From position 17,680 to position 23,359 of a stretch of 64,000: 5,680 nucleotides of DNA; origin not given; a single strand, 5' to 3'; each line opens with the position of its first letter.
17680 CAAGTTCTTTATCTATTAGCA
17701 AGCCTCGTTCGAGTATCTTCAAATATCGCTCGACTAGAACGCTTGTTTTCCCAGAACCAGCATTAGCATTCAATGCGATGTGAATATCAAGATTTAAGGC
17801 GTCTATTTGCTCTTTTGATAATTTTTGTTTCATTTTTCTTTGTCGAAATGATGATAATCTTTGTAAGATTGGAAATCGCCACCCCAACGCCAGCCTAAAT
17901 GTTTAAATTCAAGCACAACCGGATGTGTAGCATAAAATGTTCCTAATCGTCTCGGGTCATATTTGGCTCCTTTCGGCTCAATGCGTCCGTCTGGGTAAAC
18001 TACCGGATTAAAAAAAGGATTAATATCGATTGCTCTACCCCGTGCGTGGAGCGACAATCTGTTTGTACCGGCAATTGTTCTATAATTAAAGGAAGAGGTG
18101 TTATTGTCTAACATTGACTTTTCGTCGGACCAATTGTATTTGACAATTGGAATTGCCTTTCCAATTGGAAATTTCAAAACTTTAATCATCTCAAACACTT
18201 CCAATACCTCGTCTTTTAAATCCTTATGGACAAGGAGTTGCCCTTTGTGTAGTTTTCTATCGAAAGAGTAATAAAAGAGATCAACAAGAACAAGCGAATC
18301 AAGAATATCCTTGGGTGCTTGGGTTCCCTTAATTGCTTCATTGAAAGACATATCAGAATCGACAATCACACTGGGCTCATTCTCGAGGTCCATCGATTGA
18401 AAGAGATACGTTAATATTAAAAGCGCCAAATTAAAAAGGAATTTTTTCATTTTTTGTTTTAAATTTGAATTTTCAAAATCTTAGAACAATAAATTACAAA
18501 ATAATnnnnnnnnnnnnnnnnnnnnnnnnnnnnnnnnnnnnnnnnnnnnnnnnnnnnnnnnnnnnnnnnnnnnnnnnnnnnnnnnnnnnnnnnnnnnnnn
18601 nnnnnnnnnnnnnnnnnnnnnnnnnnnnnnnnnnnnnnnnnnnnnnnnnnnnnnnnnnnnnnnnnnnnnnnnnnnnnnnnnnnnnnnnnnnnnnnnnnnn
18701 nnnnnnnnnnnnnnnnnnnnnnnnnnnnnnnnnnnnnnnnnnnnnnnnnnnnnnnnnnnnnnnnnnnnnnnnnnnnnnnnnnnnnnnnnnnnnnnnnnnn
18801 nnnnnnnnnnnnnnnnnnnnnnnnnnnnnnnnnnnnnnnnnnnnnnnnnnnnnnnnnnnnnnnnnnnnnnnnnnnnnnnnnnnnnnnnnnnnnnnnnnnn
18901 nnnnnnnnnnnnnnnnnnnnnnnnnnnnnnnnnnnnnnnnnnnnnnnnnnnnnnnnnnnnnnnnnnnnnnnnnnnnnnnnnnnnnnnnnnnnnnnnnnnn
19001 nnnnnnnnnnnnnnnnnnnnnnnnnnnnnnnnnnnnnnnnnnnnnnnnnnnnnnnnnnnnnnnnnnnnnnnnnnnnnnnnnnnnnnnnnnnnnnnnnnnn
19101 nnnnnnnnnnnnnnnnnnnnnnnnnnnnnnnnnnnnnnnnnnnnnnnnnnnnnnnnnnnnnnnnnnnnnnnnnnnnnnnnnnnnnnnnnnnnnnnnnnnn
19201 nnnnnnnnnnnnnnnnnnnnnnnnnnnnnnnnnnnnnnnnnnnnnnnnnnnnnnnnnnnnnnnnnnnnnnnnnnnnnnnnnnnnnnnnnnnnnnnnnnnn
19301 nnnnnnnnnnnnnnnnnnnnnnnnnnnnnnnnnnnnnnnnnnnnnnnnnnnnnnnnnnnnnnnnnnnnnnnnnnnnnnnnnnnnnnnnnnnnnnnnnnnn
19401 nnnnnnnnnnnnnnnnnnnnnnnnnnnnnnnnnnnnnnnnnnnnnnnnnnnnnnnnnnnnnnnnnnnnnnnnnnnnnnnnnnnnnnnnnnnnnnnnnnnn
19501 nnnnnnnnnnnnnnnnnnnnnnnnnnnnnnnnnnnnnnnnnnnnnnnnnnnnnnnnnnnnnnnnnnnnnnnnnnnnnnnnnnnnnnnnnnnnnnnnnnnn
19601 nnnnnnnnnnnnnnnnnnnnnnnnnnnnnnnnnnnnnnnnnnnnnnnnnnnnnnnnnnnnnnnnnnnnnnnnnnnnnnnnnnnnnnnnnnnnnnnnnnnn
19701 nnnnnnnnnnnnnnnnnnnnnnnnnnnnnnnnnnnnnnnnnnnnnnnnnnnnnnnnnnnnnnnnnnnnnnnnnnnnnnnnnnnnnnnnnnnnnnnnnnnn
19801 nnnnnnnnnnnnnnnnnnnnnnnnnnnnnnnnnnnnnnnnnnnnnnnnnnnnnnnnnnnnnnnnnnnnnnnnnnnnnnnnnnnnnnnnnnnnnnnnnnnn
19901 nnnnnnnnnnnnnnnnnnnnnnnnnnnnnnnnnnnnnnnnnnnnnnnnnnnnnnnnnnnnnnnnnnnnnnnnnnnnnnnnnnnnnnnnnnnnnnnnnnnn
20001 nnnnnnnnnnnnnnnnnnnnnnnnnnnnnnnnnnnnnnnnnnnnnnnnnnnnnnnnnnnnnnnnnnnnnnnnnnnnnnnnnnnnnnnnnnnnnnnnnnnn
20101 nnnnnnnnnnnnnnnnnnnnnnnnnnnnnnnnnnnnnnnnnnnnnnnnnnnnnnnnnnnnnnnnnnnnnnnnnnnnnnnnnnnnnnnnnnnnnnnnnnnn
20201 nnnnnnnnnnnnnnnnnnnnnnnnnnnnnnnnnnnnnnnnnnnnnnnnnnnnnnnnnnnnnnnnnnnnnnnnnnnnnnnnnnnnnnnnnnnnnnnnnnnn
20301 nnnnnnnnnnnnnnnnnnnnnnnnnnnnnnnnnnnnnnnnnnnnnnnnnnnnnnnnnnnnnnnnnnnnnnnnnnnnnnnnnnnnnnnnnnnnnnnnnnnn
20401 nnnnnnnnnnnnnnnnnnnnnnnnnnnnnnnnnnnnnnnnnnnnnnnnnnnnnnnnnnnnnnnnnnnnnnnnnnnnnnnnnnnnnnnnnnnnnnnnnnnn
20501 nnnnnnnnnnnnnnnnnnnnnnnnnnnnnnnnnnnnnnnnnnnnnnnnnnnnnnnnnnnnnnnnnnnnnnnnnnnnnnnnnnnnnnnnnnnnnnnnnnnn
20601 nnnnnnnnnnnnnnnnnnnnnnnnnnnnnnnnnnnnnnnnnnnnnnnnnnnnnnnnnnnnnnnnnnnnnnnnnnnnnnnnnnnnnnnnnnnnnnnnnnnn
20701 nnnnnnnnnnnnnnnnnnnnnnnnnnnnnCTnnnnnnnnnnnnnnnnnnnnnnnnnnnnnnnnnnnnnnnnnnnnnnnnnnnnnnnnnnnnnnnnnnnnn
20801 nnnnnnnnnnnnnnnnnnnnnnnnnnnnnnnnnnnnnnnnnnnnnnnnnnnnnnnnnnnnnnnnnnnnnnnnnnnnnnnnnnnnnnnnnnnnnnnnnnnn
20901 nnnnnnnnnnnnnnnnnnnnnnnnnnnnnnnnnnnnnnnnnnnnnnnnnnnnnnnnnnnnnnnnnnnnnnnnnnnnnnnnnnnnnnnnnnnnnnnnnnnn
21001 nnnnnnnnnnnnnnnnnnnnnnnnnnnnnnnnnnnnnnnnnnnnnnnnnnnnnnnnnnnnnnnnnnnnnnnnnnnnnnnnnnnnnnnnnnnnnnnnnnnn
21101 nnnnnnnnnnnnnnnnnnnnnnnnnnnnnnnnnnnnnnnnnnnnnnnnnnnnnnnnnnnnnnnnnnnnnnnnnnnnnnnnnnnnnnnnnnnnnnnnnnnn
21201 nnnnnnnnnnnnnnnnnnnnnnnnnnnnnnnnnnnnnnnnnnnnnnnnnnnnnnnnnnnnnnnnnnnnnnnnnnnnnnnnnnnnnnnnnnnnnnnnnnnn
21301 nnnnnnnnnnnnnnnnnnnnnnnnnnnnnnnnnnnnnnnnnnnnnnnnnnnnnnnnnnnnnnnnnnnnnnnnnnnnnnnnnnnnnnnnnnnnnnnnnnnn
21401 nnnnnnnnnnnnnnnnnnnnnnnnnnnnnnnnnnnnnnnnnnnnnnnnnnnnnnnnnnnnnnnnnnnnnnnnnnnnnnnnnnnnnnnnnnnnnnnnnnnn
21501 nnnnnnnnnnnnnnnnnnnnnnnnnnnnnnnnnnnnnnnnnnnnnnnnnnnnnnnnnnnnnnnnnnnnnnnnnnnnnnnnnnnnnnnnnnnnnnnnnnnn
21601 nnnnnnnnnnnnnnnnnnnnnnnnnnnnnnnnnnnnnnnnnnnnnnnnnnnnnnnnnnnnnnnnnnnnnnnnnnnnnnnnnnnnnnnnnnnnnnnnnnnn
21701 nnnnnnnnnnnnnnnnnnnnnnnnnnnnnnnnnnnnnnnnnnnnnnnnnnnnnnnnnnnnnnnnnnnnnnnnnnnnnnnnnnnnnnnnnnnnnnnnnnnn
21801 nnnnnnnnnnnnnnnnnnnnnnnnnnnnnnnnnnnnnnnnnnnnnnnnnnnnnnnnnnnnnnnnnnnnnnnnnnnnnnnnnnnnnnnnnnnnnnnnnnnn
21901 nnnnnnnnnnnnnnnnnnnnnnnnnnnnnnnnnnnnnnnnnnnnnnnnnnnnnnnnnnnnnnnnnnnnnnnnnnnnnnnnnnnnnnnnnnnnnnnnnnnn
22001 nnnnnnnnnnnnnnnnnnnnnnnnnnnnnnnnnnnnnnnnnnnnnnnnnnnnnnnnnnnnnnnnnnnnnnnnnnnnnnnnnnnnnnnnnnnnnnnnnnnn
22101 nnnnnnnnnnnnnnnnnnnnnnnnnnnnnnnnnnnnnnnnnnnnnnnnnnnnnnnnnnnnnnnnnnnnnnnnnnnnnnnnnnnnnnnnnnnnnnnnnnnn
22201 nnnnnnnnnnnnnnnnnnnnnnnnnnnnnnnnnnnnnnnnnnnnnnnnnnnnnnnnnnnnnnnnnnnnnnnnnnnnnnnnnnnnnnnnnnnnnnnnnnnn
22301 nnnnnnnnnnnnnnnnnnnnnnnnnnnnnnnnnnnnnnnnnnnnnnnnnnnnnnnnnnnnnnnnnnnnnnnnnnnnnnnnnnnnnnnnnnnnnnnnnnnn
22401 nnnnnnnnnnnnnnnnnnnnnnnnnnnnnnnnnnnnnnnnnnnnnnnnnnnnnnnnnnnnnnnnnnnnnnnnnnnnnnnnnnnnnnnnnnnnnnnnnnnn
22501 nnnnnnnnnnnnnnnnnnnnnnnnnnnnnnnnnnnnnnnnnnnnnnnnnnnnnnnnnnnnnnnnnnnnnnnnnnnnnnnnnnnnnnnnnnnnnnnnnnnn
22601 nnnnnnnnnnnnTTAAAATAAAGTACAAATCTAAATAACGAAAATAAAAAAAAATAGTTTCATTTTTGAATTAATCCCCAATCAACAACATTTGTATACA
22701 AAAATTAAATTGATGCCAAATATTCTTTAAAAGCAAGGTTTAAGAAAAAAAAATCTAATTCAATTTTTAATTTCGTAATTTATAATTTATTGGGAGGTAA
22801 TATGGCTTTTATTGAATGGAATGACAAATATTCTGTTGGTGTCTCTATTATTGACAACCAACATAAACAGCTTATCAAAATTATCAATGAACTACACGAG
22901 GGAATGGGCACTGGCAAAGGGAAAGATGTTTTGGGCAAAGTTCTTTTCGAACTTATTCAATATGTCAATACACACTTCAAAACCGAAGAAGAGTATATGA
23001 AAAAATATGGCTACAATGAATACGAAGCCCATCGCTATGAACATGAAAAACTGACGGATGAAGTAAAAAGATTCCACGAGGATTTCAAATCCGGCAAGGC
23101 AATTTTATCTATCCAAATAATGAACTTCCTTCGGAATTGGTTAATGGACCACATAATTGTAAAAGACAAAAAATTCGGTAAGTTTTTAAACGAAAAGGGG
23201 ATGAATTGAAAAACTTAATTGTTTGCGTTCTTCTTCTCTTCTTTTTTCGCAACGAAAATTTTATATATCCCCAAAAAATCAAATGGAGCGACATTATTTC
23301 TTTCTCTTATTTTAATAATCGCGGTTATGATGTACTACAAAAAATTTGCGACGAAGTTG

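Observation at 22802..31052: Nine-gene co-directional envelope module: hemerythrin, M28 peptidase, SAM-MTase, YfhO, MFS, M29-like aminopeptidase, L,D-transpeptidase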

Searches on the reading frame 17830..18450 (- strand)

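Call 33: search_protein_families(library=pfam, proteins=[window:17830-18450:-], max_evalue=0.0001)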
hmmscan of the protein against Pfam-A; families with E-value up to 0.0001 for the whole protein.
window:17830-18450:- (206 aa): 1 family
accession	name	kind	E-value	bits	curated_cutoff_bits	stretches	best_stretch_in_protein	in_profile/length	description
PF13539.11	Peptidase_M15_4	-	5.9e-18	65.6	25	1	127-203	1-69/70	D-alanyl-D-alanine carboxypeptidase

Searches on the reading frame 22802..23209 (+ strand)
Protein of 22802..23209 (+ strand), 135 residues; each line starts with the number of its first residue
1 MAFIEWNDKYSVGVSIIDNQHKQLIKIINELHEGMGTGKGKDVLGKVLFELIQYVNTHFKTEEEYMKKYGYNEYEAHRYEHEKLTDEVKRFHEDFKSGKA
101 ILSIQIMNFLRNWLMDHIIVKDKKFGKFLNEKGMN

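Call 5: search_protein_families(library=pfam, proteins=[window:22802-23209:+], max_evalue=0.01)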
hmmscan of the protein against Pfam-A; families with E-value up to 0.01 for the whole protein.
window:22802-23209:+ (135 aa): 2 families
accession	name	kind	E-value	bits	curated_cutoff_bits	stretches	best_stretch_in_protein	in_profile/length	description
PF01814.28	Hemerythrin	-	1.7e-14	54.8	25.3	1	13-125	2-123/127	Hemerythrin HHE cation binding domain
PF14523.12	Syntaxin_2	-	0.0043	17.5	26.5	1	15-97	10-92/134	Syntaxin-like protein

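Call 6: search_protein_families(library=ncbifam, proteins=[window:22802-23209:+], max_evalue=0.01)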
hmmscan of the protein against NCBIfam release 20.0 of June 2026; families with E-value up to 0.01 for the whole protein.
window:22802-23209:+ (135 aa): 5 families
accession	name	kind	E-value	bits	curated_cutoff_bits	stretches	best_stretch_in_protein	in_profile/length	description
NF033749.1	bact_hemeryth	subfamily_domain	2.3e-47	160.3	84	1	3-130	1-129/129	bacteriohemerythrin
TIGR02481.1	hemeryth_dom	domain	2.1e-39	134.5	51.75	1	5-129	1-126/126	hemerythrin domain-containing protein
NF002007.0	PRK00808.1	equivalog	1.8e-26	93.1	109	1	1-126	1-124/156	bacteriohemerythrin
TIGR00058.1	Hemerythrin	subfamily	1.4e-15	57.9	131.85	1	5-125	6-111/115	hemerythrin family non-heme iron protein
NF002522.0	PRK01917.1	equivalog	3.2e-09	36.8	162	1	10-134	16-136/145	cation-binding hemerythrin HHE family protein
